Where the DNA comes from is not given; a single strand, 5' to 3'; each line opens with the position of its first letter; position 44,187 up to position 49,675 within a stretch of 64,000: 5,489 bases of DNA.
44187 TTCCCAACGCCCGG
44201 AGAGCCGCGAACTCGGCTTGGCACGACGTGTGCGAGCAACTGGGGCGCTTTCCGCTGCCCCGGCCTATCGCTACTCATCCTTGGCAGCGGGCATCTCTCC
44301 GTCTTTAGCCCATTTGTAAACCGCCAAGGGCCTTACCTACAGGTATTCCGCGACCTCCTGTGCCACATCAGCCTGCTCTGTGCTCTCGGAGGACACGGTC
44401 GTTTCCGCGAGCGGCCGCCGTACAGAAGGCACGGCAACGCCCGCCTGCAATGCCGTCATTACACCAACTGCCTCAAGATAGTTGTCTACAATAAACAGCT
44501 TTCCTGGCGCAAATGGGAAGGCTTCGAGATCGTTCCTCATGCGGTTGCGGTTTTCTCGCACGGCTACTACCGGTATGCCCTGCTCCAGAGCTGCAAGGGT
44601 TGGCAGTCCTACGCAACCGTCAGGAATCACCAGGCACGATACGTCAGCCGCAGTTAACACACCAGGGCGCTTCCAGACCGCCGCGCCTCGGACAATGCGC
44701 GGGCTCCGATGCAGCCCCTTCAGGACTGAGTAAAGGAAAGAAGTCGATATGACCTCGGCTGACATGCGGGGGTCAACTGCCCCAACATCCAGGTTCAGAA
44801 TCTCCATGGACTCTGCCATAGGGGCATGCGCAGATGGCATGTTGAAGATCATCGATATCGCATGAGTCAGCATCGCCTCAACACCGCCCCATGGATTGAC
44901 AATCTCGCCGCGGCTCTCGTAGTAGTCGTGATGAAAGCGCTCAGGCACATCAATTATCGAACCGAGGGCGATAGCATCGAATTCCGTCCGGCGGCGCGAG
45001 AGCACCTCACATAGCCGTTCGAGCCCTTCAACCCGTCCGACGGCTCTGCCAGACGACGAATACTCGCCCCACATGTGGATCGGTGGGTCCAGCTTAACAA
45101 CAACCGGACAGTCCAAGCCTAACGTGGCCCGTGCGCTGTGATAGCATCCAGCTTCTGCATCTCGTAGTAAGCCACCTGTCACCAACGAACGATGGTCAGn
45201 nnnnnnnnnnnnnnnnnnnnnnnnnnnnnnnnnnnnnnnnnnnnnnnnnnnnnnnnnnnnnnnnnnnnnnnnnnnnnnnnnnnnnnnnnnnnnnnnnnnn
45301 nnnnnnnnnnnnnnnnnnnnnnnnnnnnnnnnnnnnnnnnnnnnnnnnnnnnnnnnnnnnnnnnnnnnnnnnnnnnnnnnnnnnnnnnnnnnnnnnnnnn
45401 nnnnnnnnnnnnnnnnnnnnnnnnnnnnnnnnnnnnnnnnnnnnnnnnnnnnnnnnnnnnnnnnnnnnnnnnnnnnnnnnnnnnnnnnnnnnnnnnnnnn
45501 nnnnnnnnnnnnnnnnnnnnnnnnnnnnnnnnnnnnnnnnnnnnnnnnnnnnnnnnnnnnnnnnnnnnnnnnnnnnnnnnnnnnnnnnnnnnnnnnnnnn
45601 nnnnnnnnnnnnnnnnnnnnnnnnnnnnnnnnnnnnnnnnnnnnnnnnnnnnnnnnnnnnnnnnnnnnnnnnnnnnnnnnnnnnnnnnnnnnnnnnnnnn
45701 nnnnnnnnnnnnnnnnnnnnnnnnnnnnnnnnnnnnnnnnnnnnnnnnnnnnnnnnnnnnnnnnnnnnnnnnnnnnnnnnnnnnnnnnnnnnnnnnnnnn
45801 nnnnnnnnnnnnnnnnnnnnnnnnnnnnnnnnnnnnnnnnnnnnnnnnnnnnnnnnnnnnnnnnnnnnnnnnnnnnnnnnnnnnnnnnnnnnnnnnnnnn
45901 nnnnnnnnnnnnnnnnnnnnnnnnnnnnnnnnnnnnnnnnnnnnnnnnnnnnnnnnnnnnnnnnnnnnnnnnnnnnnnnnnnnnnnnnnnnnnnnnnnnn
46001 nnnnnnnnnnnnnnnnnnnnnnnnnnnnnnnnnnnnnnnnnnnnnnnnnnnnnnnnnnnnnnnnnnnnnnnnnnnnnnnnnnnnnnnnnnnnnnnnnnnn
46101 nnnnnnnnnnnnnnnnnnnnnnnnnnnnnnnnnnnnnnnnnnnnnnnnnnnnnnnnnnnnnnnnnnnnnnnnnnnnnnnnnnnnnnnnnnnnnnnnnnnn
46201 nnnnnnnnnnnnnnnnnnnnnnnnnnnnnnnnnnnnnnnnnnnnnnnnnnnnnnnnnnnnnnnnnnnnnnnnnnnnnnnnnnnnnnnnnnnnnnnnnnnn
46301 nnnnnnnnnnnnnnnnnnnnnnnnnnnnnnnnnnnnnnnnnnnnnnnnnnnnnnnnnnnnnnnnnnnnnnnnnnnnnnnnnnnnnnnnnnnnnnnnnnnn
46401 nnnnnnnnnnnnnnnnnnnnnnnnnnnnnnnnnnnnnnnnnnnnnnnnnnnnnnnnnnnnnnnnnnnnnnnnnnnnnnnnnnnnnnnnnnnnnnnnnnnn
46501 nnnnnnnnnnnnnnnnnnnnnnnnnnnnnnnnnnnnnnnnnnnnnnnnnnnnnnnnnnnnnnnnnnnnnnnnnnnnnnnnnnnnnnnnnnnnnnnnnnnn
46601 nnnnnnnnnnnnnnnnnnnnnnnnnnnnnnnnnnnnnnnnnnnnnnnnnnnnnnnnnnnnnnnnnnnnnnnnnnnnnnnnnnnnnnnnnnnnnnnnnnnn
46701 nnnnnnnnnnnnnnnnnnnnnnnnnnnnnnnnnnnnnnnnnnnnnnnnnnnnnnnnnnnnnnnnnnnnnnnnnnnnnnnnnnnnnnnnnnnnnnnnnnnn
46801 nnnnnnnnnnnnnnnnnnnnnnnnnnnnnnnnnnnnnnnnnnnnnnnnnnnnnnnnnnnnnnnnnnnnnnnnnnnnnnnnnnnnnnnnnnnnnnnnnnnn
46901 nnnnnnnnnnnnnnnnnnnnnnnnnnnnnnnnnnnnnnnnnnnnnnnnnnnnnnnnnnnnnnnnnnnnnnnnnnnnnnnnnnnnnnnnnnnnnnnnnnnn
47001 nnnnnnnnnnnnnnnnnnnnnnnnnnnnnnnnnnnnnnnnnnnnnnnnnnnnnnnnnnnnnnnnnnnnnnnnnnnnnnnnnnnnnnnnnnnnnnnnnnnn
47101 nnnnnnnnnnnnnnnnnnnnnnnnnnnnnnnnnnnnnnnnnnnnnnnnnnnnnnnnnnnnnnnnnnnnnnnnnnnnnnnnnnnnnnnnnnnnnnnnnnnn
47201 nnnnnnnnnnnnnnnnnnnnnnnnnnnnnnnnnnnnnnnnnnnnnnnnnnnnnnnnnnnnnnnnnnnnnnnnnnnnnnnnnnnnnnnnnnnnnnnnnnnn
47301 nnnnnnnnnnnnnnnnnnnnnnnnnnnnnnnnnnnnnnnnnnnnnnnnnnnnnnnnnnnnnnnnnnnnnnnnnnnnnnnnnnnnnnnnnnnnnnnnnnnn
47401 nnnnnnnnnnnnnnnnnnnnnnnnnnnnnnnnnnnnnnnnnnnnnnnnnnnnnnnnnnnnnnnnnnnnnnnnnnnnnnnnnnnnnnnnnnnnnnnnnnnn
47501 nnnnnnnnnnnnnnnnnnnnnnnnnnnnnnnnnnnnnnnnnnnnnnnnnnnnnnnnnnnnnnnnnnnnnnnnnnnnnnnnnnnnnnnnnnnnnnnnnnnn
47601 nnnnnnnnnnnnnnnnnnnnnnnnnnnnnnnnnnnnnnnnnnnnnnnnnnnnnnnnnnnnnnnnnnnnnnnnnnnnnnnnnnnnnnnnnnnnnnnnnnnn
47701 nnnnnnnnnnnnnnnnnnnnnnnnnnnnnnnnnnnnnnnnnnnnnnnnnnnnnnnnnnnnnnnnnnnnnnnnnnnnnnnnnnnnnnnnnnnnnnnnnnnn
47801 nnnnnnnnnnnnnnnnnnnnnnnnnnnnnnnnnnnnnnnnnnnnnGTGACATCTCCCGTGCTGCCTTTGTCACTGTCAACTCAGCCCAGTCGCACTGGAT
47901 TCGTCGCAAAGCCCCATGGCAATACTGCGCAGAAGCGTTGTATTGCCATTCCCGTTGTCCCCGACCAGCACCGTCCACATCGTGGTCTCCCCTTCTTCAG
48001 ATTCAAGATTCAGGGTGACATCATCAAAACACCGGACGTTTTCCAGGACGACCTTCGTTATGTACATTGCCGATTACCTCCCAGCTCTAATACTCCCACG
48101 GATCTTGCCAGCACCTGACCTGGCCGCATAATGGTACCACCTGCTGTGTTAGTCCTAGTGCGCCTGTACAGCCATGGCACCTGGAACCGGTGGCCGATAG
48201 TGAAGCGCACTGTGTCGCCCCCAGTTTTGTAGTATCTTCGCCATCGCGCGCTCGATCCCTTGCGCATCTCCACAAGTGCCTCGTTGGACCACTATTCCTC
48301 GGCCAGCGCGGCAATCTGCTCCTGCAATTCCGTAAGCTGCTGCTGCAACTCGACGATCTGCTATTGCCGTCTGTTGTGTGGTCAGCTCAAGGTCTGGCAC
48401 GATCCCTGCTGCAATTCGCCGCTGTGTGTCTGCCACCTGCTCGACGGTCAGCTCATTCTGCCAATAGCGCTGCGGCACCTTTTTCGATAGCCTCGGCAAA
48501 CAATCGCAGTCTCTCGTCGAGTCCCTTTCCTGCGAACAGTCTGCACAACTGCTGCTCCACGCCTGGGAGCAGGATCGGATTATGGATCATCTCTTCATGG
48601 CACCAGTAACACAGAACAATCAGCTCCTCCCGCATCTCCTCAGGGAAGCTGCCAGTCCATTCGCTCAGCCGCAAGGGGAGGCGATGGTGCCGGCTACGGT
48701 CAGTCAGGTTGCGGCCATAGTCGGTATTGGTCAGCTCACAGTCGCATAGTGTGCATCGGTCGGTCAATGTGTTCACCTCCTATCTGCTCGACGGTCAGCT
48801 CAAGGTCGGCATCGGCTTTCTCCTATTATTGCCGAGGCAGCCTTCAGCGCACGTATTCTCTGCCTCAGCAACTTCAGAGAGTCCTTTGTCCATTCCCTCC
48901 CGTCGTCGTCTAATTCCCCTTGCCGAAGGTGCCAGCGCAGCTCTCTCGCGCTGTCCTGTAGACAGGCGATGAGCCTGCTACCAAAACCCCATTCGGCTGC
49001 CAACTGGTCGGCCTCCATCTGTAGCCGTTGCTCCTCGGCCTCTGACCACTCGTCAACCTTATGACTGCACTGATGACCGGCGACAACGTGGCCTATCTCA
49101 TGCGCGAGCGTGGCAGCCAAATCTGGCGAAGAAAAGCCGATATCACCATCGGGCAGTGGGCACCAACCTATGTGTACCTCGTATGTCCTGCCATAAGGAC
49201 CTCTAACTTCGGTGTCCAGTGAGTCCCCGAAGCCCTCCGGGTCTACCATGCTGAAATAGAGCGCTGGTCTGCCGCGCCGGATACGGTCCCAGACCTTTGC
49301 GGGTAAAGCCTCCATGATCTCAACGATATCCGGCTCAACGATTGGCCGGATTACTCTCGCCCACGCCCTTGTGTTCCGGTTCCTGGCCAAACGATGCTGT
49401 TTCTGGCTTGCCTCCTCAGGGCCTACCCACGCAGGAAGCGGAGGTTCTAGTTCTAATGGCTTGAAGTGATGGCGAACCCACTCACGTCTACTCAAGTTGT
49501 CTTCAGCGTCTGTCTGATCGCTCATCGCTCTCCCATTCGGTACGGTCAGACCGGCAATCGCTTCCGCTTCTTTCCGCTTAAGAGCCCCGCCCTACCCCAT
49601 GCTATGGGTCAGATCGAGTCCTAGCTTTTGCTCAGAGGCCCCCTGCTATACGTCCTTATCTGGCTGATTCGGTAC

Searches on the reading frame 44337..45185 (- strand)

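Call 29: search_protein_families(library=pfam, proteins=[window:44337-45185:-], max_evalue=0.001)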
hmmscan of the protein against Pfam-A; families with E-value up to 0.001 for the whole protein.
window:44337-45185:- (282 aa): 1 family
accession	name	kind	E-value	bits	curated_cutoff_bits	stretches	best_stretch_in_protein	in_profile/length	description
PF11805.13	DUF3326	-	6.4e-50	170.5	25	1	13-255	98-336/337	Protein of unknown function (DUF3326)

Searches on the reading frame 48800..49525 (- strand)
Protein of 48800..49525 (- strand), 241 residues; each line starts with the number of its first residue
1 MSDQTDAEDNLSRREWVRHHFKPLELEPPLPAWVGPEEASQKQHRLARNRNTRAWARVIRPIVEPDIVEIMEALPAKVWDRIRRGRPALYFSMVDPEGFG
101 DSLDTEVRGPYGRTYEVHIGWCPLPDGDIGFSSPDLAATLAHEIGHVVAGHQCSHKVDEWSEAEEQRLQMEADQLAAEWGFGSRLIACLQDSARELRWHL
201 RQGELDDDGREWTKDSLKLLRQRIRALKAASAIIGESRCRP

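Call 10: search_protein_families(library=pfam, proteins=[window:48800-49525:-], max_evalue=0.01)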
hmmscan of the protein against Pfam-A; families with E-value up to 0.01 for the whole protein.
window:48800-49525:- (241 aa): 2 families
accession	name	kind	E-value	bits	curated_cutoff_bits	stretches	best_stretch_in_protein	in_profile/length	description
PF06114.19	Peptidase_M78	-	0.0065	16.7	22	0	138-178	44-84/123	IrrE N-terminal-like domain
PF01435.24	Peptidase_M48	-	0.0086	16.3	20.3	0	134-153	63-82/186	Peptidase family M48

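Call 58: search_protein_families(library=phrogs, proteins=[window:48800-49525:-], max_evalue=0.01)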
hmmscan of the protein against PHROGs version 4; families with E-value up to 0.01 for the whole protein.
window:48800-49525:- (241 aa): 1 family
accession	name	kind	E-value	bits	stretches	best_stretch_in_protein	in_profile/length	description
phrog_1914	-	unknown function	0.0017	19.1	1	139-191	97-152/222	-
